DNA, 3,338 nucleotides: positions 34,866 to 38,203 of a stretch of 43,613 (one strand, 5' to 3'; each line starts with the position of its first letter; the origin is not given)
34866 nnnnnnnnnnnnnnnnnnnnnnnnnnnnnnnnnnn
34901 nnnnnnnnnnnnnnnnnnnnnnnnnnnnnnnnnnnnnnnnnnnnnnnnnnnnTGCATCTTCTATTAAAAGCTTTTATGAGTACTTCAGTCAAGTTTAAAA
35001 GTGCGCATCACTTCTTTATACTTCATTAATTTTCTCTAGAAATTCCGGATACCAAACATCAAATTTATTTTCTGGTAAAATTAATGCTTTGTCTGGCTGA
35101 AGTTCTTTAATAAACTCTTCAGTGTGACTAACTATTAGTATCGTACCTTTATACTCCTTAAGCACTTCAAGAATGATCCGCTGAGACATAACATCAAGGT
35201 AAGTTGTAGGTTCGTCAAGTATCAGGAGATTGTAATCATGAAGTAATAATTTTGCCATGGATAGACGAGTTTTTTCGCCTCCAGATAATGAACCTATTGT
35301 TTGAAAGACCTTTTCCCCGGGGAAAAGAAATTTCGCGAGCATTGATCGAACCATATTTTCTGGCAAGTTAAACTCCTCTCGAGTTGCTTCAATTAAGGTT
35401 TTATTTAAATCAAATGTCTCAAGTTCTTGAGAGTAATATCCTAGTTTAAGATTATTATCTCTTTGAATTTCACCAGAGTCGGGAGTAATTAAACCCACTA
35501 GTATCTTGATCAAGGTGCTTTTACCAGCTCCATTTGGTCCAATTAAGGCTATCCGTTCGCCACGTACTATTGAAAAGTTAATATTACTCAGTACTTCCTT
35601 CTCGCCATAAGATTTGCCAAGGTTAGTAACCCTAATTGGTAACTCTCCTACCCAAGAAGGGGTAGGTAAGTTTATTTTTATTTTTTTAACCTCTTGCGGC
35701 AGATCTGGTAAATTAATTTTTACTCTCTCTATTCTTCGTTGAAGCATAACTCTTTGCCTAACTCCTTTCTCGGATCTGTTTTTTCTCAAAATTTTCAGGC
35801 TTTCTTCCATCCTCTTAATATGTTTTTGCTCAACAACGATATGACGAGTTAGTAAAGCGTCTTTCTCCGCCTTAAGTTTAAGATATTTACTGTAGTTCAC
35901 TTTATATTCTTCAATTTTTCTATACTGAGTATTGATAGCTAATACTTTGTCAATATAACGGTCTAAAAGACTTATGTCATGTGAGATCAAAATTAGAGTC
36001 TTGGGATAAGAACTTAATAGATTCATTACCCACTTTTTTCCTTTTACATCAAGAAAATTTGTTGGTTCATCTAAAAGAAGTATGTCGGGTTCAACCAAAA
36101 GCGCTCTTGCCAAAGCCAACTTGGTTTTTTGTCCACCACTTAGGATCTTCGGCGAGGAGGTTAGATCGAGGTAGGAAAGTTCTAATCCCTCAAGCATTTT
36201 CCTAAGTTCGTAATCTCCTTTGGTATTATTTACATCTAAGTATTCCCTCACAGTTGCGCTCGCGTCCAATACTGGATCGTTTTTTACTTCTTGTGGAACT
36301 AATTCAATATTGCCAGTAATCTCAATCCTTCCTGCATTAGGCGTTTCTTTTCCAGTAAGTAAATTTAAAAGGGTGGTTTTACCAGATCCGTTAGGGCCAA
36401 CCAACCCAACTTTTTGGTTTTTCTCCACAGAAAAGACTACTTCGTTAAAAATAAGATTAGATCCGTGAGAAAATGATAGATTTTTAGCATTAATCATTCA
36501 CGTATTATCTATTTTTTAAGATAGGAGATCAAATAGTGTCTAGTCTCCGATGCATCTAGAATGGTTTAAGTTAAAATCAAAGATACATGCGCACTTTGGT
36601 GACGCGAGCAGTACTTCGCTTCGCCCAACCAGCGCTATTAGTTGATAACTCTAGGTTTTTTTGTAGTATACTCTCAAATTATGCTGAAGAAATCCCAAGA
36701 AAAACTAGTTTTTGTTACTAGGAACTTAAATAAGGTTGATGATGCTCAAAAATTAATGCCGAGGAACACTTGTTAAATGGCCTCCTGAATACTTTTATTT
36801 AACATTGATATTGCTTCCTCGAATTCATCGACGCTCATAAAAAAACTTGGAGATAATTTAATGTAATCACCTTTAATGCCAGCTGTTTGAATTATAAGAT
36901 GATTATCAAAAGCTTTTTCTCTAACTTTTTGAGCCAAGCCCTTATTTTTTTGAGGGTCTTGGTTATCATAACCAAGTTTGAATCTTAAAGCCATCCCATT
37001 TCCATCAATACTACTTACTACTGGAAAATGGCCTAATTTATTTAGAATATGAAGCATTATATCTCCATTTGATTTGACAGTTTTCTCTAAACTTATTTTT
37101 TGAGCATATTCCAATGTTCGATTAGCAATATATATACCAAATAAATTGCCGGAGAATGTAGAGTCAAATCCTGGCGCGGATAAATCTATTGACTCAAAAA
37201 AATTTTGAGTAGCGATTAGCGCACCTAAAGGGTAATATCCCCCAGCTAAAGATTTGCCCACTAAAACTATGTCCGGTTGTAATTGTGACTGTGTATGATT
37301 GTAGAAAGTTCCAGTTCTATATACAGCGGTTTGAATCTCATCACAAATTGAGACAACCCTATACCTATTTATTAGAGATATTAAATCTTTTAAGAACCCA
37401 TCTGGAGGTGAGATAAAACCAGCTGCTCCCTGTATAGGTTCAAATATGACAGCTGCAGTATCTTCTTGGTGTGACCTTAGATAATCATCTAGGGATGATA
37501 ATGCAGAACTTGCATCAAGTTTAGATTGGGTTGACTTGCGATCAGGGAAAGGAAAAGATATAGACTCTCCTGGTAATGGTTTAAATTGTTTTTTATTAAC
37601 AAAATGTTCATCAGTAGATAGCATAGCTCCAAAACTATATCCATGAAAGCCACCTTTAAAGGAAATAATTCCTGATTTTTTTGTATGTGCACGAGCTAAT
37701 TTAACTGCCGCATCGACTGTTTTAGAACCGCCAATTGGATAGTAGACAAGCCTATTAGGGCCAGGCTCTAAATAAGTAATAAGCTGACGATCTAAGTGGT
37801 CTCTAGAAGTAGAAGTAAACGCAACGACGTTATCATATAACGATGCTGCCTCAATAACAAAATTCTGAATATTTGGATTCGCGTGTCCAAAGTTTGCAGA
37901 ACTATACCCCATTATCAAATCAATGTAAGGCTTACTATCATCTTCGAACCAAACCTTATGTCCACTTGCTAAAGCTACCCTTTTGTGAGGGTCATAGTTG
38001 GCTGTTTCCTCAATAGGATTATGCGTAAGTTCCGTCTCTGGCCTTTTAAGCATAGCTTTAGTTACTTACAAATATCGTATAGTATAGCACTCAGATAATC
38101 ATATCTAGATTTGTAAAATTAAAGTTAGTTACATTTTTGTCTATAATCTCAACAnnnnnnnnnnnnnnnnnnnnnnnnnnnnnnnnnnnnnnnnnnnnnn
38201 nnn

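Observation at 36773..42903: Candidate undescribed beta-amino-acid peptide (or peptide-tagging) system: aminotransferase + two ATP-grasp ligases + C39-like peptidase + KamA aminomutase + serine hydrolase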

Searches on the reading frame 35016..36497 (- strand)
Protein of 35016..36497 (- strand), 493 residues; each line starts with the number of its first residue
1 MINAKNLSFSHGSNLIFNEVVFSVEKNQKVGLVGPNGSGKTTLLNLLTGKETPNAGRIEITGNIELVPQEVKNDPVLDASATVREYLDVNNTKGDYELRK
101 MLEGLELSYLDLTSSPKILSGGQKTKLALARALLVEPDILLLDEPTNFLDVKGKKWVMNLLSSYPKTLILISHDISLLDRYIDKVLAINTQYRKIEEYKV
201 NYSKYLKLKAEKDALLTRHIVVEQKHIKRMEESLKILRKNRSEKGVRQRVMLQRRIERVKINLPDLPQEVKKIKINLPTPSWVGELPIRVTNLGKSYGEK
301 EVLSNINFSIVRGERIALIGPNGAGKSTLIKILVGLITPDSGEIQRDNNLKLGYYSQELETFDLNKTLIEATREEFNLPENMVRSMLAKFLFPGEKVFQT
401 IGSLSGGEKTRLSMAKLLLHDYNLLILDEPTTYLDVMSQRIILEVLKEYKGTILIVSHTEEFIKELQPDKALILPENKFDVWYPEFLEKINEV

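Call 11: search_protein_families(library=pfam, proteins=[window:35016-36497:-], max_evalue=0.0001)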
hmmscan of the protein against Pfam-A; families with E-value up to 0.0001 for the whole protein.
window:35016-36497:- (493 aa): 12 families
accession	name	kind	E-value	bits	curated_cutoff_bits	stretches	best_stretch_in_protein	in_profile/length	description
PF00005.33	ABC_tran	-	2.4e-56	190.5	25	2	18-147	2-137/137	ABC transporter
PF13304.12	AAA_21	-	1.8e-19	71.3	27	1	317-352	3-44/304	AAA domain, putative AbiEii toxin, Type IV TA system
PF02463.25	SMC_N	-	3.9e-13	49.8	40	0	372-466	135-205/220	RecF/RecN/SMC N terminal domain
PF13555.12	AAA_29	-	7.2e-10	38.9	27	0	313-341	23-50/61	P-loop containing region of AAA domain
PF13476.12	AAA_23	-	9.7e-08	33.3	27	0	306-355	15-56/201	AAA domain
PF03193.22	RsgA_GTPase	-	2.4e-07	31.2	30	0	311-347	104-140/174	RsgA GTPase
PF01926.29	MMR_HSR1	-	5.6e-07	30.1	21.9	0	29-56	1-27/113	50S ribosome-binding GTPase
PF13401.12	AAA_22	-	1.3e-06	29.2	27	0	32-147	10-95/130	AAA domain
PF12848.13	ABC_tran_Xtn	-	3.4e-06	27.5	25.9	1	191-260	4-74/85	ABC transporter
PF13521.12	AAA_28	-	4.5e-06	27.4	27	0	315-333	1-19/164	AAA domain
PF00350.29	Dynamin_N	-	1.8e-05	25.3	27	0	30-64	1-35/168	Dynamin family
PF20720.3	nSTAND3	-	9.9e-05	22.5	27.2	0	17-48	7-38/155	Novel STAND NTPase 3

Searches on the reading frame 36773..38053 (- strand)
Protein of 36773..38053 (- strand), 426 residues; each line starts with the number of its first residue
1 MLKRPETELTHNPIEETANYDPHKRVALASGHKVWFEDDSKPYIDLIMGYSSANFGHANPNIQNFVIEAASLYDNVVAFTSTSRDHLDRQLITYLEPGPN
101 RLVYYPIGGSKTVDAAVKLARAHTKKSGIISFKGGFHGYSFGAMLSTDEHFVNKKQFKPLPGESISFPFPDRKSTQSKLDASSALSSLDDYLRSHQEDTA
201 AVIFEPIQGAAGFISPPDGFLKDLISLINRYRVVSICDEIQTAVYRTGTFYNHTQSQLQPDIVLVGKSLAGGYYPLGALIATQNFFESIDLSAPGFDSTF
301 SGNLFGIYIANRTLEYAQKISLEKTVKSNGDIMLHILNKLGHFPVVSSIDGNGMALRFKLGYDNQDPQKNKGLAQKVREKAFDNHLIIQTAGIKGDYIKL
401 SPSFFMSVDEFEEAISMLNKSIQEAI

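Call 3: search_protein_families(library=pfam, proteins=[window:36773-38053:-], max_evalue=0.01)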
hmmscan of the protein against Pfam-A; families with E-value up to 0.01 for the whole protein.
window:36773-38053:- (426 aa): 1 family
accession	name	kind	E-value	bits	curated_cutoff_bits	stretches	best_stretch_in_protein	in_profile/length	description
PF00202.27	Aminotran_3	-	7.7e-66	222.9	30.5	1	28-421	15-402/403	Aminotransferase class-III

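Call 4: search_protein_families(library=ncbifam, proteins=[window:36773-38053:-], max_evalue=0.01)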
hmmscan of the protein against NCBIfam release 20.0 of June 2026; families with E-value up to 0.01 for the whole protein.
window:36773-38053:- (426 aa): 69 families (the best 25 are shown)
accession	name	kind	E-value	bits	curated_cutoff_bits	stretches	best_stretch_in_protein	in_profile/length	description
NF004426.0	PRK05769.1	equivalog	2.9e-63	214.2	552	1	26-424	38-439/441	acetyl ornithine aminotransferase family protein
NF005993.0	PRK08117.1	subfamily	5.2e-60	203.2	574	1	23-424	24-429/433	aspartate aminotransferase family protein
NF006733.0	PRK09264.1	subfamily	6.7e-58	196.2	438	1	29-425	28-417/425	diaminobutyrate--2-oxoglutarate transaminase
TIGR00508.1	bioA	equivalog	1.6e-56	191.7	405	1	12-422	3-418/419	adenosylmethionine--8-amino-7-oxononanoate transaminase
NF002874.0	PRK03244.1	equivalog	2.4e-55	188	457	1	22-425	25-395/399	acetylornithine transaminase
TIGR00707.1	argD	subfamily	1.1e-54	185.7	410.05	1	26-422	11-380/381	acetylornithine/succinylornithine family transaminase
NF006228.0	PRK08360.1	equivalog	2.4e-53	181.3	608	1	29-424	30-426/443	aspartate aminotransferase family protein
NF002797.0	PRK02936.1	equivalog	1.1e-52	179.1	496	1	27-424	14-379/385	acetylornithine transaminase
NF005692.0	PRK07495.1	equivalog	6.8e-52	176.5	724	1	29-425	29-422/425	4-aminobutyrate--2-oxoglutarate transaminase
TIGR02407.1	ectoine_ectB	equivalog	3.6e-51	174.1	552.2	1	29-424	24-412/412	diaminobutyrate--2-oxoglutarate transaminase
TIGR01885.1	Orn_aminotrans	equivalog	1.3e-50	172.3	378.4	1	18-422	14-401/402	ornithine--oxo-acid transaminase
TIGR00700.1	GABAtrnsam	equivalog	8.4e-50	169.6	506.65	1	39-422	31-418/420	4-aminobutyrate--2-oxoglutarate transaminase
TIGR00709.1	dat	subfamily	9.5e-49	166.2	401.6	1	27-425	26-436/442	diaminobutyrate--2-oxoglutarate transaminase family protein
NF004714.0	PRK06058.1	subfamily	1.1e-48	166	639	1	37-424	56-446/447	4-aminobutyrate--2-oxoglutarate transaminase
NF049976.1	AmadipTransam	equivalog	5.9e-48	163.8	650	1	32-424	24-414/416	2-aminoadipate transaminase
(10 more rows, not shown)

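Call 42: search_protein_families(library=padloc, proteins=[window:36773-38053:-], max_evalue=0.01)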
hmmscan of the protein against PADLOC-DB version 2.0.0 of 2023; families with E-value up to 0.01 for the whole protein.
window:36773-38053:- (426 aa): 0 families

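Call 86: search_solved_structures(query=window:36773-38053:-, max_evalue=1e-30)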
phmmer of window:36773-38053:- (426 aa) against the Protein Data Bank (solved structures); distinct sequences matched with E-value up to 1e-30: 34.
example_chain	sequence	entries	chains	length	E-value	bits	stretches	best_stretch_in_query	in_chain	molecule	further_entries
9wrf_A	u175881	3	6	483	5.2e-48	167.4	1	26-426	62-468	Broad substrate specificity amino-acid racemase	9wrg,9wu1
7jh3_A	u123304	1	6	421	6.5e-41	144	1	39-421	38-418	4-aminobutyrate aminotransferase PuuE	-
9wqz_A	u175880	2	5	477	1.3e-40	143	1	36-425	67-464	Alanine/serine racemase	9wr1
6wj8_A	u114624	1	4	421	7.4e-40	140.6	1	34-420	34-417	4-aminobutyrate aminotransferase PuuE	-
5m4b_A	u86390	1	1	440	3e-35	125.4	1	29-424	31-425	Aminotransferase class-III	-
4uox_A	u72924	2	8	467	4.9e-35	124.7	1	38-364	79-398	PUTRESCINE AMINOTRANSFERASE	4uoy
5h7d_A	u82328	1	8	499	6.1e-35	124.4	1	38-364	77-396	Putrescine aminotransferase,Immunoglobulin G-binding protein A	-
8cpl_A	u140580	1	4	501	6.1e-35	124.4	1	38-364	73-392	Putrescine aminotransferase,Immunoglobulin G-binding protein A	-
5x3f_A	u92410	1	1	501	6.1e-35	124.4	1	38-364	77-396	Putrescine aminotransferase,Immunoglobulin G-binding protein A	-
8r2p_A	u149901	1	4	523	6.8e-35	124.2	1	38-364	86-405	Putrescine aminotransferase,Immunoglobulin G-binding protein A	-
5m49_A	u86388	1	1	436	2e-34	122.7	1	29-424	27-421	Aminotransferase class-III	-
5m46_A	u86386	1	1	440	2e-34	122.7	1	29-424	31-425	Aminotransferase class-III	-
5m4d_A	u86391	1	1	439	3.8e-34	121.8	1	29-424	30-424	Aminotransferase class-III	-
5viu_A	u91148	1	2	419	8.3e-34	120.7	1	19-424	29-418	Acetylornithine aminotransferase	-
2zuk_A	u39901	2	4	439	9.5e-34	120.5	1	35-424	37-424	Alpha-amino-epsilon-caprolactam racemase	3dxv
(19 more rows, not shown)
